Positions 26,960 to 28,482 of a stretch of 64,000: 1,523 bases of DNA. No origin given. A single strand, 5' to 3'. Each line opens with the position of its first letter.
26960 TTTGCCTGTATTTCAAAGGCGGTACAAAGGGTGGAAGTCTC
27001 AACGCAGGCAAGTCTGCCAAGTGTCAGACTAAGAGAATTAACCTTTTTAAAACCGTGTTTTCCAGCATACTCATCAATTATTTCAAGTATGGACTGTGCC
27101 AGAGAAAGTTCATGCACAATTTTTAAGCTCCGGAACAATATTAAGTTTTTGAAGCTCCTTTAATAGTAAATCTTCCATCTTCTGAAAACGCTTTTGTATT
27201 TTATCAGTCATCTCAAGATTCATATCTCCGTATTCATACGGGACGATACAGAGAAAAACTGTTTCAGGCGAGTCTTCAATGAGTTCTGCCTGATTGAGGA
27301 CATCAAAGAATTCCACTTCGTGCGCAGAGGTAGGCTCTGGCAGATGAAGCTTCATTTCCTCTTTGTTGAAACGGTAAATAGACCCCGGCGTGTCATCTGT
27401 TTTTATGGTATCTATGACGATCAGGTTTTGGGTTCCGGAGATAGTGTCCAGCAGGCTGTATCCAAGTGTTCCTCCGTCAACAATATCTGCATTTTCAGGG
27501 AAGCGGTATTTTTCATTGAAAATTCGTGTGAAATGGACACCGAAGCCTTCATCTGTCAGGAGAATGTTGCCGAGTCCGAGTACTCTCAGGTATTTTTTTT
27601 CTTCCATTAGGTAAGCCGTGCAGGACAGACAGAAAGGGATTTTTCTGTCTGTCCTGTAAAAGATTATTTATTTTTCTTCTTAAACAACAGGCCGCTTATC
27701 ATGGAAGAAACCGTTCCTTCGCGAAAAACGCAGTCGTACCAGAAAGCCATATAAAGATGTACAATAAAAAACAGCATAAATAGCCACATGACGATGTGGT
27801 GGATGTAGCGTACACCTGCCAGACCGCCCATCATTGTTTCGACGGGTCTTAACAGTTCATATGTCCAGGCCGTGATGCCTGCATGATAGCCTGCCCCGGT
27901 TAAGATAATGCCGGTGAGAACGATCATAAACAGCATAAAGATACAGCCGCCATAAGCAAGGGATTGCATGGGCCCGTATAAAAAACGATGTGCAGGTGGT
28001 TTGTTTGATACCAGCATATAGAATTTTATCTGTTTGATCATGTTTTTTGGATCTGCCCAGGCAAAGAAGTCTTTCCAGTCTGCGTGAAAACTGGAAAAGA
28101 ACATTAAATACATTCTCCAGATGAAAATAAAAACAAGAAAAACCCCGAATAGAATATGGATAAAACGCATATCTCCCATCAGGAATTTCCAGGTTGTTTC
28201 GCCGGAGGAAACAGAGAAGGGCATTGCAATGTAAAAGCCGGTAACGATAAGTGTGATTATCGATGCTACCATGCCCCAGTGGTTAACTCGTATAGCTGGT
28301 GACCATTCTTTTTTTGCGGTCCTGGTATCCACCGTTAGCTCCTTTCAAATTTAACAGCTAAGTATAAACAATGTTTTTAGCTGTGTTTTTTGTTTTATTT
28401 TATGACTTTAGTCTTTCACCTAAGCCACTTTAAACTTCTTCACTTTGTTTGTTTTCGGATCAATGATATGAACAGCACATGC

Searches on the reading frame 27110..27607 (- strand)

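Call 3: search_protein_families(library=pfam, proteins=[window:27110-27607:-], max_evalue=0.1)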
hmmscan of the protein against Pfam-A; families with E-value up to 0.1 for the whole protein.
window:27110-27607:- (165 aa): 1 family
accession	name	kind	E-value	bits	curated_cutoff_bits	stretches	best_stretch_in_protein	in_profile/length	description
PF01750.23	HycI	-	1.7e-25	89.8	23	1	27-151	4-130/130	Hydrogenase maturation protease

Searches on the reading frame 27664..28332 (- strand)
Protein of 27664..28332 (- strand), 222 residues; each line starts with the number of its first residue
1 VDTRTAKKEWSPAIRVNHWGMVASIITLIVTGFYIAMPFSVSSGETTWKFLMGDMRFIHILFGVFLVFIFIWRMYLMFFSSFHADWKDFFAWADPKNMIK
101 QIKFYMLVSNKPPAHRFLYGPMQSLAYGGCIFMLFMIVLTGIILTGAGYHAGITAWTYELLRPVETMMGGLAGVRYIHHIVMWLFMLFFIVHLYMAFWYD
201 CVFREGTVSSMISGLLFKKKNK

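Call 3: search_protein_families(library=pfam, proteins=[window:27664-28332:-], max_evalue=0.1)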
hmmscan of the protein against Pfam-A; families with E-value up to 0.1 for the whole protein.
window:27664-28332:- (222 aa): 2 families
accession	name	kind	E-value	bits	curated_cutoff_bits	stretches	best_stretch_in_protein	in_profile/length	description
PF01292.26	Ni_hydr_CYTB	-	3.4e-30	105.6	30.1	1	10-214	2-179/179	Prokaryotic cytochrome b561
PF14358.11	DUF4405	-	0.001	20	26.7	1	132-197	8-65/66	Domain of unknown function (DUF4405)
